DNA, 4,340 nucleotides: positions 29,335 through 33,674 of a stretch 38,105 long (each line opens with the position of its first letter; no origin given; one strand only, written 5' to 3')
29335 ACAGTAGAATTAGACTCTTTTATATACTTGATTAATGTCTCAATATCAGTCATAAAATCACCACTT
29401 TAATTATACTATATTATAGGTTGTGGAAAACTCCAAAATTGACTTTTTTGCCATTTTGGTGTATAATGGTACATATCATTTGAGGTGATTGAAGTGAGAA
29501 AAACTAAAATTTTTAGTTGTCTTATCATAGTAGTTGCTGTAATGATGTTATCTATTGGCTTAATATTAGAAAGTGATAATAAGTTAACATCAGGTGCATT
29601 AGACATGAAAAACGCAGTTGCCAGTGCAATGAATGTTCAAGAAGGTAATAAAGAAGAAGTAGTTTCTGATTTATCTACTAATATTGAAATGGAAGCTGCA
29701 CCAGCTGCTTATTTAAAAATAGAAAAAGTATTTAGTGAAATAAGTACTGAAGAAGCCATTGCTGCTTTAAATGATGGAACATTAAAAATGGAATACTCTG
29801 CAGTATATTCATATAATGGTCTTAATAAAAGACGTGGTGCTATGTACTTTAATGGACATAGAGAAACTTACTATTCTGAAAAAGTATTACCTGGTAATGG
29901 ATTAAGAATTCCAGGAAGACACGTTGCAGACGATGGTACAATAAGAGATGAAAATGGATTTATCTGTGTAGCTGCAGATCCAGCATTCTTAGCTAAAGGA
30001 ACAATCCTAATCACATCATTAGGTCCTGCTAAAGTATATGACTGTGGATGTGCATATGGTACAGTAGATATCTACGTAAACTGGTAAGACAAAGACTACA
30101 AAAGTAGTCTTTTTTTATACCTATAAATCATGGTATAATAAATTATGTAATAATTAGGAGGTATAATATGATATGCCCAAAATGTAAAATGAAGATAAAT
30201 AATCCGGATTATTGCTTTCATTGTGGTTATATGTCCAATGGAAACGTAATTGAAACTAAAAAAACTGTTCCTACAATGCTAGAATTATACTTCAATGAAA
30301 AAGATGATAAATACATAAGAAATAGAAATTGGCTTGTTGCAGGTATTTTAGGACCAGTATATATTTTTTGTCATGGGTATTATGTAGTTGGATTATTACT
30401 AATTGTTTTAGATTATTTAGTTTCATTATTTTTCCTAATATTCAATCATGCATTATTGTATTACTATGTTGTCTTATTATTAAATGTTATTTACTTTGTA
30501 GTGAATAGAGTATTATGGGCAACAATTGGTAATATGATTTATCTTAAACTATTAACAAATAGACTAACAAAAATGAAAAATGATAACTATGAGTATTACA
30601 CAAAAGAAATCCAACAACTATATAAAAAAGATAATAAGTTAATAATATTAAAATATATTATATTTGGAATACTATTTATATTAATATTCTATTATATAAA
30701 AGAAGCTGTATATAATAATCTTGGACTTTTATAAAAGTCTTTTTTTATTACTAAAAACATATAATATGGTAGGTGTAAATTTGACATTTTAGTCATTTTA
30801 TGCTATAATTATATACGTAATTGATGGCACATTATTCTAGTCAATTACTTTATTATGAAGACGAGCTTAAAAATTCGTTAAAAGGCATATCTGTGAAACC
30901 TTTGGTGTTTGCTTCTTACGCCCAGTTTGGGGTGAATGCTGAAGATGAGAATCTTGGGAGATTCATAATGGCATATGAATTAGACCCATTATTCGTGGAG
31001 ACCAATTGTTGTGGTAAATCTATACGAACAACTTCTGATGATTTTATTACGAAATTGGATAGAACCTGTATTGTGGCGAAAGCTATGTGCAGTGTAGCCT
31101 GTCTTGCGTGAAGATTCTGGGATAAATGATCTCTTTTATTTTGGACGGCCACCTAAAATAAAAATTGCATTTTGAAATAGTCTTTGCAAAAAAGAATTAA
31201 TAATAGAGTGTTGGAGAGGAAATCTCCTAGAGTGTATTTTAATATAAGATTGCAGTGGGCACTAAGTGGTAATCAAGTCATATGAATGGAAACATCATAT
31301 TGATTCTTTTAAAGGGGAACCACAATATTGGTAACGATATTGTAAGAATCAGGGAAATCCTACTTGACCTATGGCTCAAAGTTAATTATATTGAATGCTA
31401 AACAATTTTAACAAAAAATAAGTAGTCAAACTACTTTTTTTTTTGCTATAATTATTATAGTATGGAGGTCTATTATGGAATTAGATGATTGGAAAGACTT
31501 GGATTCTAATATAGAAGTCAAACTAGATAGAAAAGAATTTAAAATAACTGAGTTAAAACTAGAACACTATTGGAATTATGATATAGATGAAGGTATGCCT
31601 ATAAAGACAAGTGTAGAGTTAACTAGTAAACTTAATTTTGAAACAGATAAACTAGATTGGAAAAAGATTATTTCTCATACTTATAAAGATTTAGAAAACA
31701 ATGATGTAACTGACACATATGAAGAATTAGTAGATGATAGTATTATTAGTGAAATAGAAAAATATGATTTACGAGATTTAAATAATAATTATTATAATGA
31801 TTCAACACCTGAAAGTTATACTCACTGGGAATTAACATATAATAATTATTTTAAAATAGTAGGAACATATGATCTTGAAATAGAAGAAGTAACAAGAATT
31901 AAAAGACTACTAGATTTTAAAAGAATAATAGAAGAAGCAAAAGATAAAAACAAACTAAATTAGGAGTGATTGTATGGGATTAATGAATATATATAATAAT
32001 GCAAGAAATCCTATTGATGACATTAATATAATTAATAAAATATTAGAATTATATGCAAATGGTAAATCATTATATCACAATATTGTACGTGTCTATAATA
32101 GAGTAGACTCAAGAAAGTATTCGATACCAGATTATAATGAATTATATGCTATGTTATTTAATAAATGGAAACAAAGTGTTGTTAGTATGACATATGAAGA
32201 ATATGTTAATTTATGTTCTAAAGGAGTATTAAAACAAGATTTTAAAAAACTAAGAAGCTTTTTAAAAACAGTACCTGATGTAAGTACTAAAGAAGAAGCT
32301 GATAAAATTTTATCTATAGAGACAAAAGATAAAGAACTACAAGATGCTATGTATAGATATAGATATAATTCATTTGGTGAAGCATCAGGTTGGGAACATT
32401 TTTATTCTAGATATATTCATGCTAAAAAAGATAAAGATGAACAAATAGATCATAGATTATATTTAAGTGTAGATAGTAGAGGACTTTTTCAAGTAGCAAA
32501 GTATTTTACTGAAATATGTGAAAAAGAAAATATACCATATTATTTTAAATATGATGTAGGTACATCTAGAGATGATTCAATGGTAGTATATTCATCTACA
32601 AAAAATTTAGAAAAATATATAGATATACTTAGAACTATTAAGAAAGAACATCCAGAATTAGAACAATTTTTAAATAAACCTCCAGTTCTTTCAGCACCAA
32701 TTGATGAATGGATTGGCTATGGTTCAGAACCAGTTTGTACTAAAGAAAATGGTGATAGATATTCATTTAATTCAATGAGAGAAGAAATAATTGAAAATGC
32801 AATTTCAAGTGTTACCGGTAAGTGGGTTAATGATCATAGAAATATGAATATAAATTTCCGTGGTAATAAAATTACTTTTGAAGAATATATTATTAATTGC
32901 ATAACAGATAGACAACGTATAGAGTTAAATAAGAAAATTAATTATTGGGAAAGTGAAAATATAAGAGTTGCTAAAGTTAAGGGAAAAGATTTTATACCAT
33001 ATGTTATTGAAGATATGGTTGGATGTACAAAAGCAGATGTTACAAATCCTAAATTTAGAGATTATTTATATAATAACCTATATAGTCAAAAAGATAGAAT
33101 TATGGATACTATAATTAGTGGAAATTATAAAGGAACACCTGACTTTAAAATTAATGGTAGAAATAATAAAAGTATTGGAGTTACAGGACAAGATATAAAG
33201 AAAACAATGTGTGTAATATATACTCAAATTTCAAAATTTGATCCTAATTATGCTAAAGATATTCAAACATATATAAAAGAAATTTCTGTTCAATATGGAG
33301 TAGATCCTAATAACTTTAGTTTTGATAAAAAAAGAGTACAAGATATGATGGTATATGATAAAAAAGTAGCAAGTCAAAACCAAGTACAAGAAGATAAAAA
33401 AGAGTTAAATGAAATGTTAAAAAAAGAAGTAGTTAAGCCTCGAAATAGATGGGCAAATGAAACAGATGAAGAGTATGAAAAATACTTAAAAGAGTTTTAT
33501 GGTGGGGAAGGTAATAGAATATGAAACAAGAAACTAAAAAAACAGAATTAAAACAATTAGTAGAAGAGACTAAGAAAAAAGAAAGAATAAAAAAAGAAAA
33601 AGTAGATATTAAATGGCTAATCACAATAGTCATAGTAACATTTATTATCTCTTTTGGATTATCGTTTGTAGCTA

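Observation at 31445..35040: Tight five-gene operon of uncharacterised proteins welded to the 3' end of the large RNA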

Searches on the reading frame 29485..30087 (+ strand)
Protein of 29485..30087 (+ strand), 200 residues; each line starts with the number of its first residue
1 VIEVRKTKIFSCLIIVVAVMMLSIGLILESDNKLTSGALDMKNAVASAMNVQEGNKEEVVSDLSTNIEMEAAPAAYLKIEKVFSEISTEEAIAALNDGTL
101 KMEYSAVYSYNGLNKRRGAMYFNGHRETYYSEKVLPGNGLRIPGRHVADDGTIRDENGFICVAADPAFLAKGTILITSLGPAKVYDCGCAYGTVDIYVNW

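Call 4: search_protein_families(library=pfam, proteins=[window:29485-30087:+], max_evalue=0.1)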
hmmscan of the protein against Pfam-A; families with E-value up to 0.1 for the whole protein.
window:29485-30087:+ (200 aa): 0 families

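Call 5: search_protein_families(library=ncbifam, proteins=[window:29485-30087:+], max_evalue=0.1)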
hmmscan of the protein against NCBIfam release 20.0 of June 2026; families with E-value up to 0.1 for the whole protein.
window:29485-30087:+ (200 aa): 1 family
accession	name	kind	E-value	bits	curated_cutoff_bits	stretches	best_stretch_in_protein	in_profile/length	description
TIGR02704.1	carboxysome_B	equivalog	0.0072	16.7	88.9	1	141-189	15-63/80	carboxysome peptide B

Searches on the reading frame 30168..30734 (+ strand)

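Call 4: search_protein_families(library=pfam, proteins=[window:30168-30734:+], max_evalue=0.1)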
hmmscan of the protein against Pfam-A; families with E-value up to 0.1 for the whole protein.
window:30168-30734:+ (188 aa): 1 family
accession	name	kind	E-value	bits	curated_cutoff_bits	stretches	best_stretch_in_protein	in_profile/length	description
PF10947.13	DUF2628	-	0.019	15.9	23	1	49-93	18-62/93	Protein of unknown function (DUF2628)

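Call 5: search_protein_families(library=ncbifam, proteins=[window:30168-30734:+], max_evalue=0.1)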
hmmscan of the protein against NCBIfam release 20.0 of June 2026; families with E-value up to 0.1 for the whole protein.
window:30168-30734:+ (188 aa): 0 families

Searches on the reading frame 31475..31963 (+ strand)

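Call 4: search_protein_families(library=pfam, proteins=[window:31475-31963:+], max_evalue=0.1)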
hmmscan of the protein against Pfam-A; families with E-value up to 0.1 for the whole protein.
window:31475-31963:+ (162 aa): 0 families

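Call 5: search_protein_families(library=ncbifam, proteins=[window:31475-31963:+], max_evalue=0.1)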
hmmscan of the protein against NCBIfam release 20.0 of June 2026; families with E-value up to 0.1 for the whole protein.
window:31475-31963:+ (162 aa): 1 family
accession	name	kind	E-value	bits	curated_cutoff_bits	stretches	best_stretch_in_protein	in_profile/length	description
NF005688.0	PRK07488.1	equivalog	0.026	13.4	532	1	15-127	275-375/474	indoleacetamide hydrolase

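Call 32: search_protein_families(library=padloc, proteins=[window:31475-31963:+], max_evalue=0.1)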
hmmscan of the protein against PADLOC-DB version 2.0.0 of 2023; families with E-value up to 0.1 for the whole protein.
window:31475-31963:+ (162 aa): 0 families

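Call 33: search_protein_families(library=phrogs, proteins=[window:31475-31963:+], max_evalue=0.1)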
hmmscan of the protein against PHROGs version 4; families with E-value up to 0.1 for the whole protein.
window:31475-31963:+ (162 aa): 1 family
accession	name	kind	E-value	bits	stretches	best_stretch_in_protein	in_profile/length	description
phrog_36018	-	unknown function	0.012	16.5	1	51-111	61-120/153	-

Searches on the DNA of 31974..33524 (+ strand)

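Call 17: search_rna_families(sources=[L001, L002, L003, L004, L005, L006, L007, L008, L009], threshold=gathering)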
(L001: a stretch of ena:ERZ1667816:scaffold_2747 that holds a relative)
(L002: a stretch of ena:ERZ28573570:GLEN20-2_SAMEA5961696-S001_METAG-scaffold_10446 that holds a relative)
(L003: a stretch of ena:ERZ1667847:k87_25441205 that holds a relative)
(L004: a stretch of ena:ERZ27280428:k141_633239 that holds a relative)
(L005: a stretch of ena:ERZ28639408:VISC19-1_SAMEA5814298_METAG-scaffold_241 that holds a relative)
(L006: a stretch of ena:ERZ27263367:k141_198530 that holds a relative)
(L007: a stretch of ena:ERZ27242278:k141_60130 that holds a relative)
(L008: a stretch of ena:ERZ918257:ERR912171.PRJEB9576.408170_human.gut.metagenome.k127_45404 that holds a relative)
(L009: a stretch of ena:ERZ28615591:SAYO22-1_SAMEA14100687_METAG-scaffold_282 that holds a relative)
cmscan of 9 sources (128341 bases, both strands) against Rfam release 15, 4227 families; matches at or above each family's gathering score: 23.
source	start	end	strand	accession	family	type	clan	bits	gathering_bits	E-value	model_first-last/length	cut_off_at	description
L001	5832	6442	+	RF01071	OLE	Gene;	-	385.3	50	2.3e-109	1-616/616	no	Ornate Large Extremophilic RNA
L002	3320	3930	+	RF01071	OLE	Gene;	-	385.3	50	2.3e-109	1-616/616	no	Ornate Large Extremophilic RNA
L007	12294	12367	+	RF00005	tRNA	Gene; tRNA;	CL00001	73.4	29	7.3e-14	1-71/71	no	tRNA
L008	12294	12367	+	RF00005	tRNA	Gene; tRNA;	CL00001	73.4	29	7.3e-14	1-71/71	no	tRNA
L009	12294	12367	+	RF00005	tRNA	Gene; tRNA;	CL00001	73.4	29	7.3e-14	1-71/71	no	tRNA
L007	12195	12268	+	RF00005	tRNA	Gene; tRNA;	CL00001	70.9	29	3.5e-13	1-71/71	no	tRNA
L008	12195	12268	+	RF00005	tRNA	Gene; tRNA;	CL00001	70.9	29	3.5e-13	1-71/71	no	tRNA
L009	12195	12268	+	RF00005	tRNA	Gene; tRNA;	CL00001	70.9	29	3.5e-13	1-71/71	no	tRNA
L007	5822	5895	+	RF00005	tRNA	Gene; tRNA;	CL00001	68.5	29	1.6e-12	1-71/71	no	tRNA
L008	5822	5895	+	RF00005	tRNA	Gene; tRNA;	CL00001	68.5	29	1.6e-12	1-71/71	no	tRNA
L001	14122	14193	+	RF00005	tRNA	Gene; tRNA;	CL00001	66.4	29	6e-12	1-71/71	no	tRNA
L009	5823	5896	+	RF00005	tRNA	Gene; tRNA;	CL00001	66.3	29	6.5e-12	1-71/71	no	tRNA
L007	13233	13305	+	RF00005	tRNA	Gene; tRNA;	CL00001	62.9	29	5.8e-11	1-71/71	no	tRNA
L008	13233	13305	+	RF00005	tRNA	Gene; tRNA;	CL00001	62.9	29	5.8e-11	1-71/71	no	tRNA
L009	13233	13305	+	RF00005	tRNA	Gene; tRNA;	CL00001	62.9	29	5.8e-11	1-71/71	no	tRNA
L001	14044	14114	+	RF00005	tRNA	Gene; tRNA;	CL00001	60.9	29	2e-10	1-71/71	no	tRNA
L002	11532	11602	+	RF00005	tRNA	Gene; tRNA;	CL00001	60.9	29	2e-10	1-71/71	no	tRNA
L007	12379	12452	+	RF00005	tRNA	Gene; tRNA;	CL00001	57.6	29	1.6e-09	1-71/71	no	tRNA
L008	12379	12452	+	RF00005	tRNA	Gene; tRNA;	CL00001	57.6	29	1.6e-09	1-71/71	no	tRNA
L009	12379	12452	+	RF00005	tRNA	Gene; tRNA;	CL00001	57.6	29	1.6e-09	1-71/71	no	tRNA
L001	1433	1505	-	RF00005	tRNA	Gene; tRNA;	CL00001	55.6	29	5.6e-09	1-71/71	no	tRNA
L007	15051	15125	+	RF00005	tRNA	Gene; tRNA;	CL00001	50.2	29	1.7e-07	1-71/71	no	tRNA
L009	15051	15125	+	RF00005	tRNA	Gene; tRNA;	CL00001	50.2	29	1.7e-07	1-71/71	no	tRNA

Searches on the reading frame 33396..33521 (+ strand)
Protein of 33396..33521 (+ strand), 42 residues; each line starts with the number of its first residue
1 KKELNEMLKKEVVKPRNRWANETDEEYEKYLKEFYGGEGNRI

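Call 61: find_related_loci(query=A4, collection=metagenome_contigs, flank=6000)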
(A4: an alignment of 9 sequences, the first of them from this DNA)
Query A4 (42 aa) in metagenome_contigs; peptide patterns used: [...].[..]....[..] (x = any residue, [..] = any of these).
542 stretches matched a pattern; 14 encode a relative of the query (tblastn E <= 1e-3); 14 distinct loci.
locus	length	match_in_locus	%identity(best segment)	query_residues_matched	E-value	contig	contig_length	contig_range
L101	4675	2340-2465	100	1-42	5e-25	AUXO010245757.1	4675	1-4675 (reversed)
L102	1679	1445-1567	63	1-41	2e-12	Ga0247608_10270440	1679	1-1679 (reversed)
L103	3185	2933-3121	50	1-36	8e-9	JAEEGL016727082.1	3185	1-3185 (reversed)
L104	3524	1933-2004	75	12-35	1e-8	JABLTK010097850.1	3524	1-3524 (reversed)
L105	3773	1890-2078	47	1-36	7e-8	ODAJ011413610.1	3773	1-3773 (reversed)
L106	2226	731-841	49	1-37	8e-8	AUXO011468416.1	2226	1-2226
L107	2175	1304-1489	61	2-41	2e-7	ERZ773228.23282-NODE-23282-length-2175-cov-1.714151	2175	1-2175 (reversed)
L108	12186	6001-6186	54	2-41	4e-7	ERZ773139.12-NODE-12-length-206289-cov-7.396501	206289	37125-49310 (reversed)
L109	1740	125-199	60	12-36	8e-7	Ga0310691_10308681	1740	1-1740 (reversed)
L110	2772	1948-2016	65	14-36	7e-7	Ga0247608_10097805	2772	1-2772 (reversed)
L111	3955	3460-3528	65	14-36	7e-7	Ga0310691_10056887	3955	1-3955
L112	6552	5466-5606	43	5-42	1e-6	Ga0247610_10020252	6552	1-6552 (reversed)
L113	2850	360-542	56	10-37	2e-6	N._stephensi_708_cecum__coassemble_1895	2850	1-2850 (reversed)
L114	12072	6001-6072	58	12-35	2e-5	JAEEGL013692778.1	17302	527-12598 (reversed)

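Call 63: search_protein_families(library=pfam, proteins=[L112:2292-5612:+, L114:4087-8925:+, L108:5524-6867:+, L110:748-2589:+, L104:1654-2925:+, L103:2147-3157:+, L106:245-856:+], max_evalue=0.01)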
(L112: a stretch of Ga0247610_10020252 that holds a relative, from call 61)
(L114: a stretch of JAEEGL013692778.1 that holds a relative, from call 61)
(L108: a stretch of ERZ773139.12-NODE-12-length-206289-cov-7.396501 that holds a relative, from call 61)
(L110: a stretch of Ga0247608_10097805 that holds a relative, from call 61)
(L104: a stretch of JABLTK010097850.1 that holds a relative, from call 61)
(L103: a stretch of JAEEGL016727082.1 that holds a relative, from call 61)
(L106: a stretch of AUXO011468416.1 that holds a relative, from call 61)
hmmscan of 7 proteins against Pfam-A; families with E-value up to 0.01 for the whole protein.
L112:2292-5612:+ (1107 aa): 0 families

L114:4087-8925:+ (1613 aa): 0 families

L108:5524-6867:+ (448 aa): 0 families

L110:748-2589:+ (614 aa): 1 family
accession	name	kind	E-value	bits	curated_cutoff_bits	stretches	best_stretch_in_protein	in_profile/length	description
PF13851.11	GAS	-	0.00047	20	32.3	1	5-112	58-160/200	Growth-arrest specific micro-tubule binding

L104:1654-2925:+ (424 aa): 0 families

L103:2147-3157:+ (337 aa): 0 families

L106:245-856:+ (204 aa): 0 families
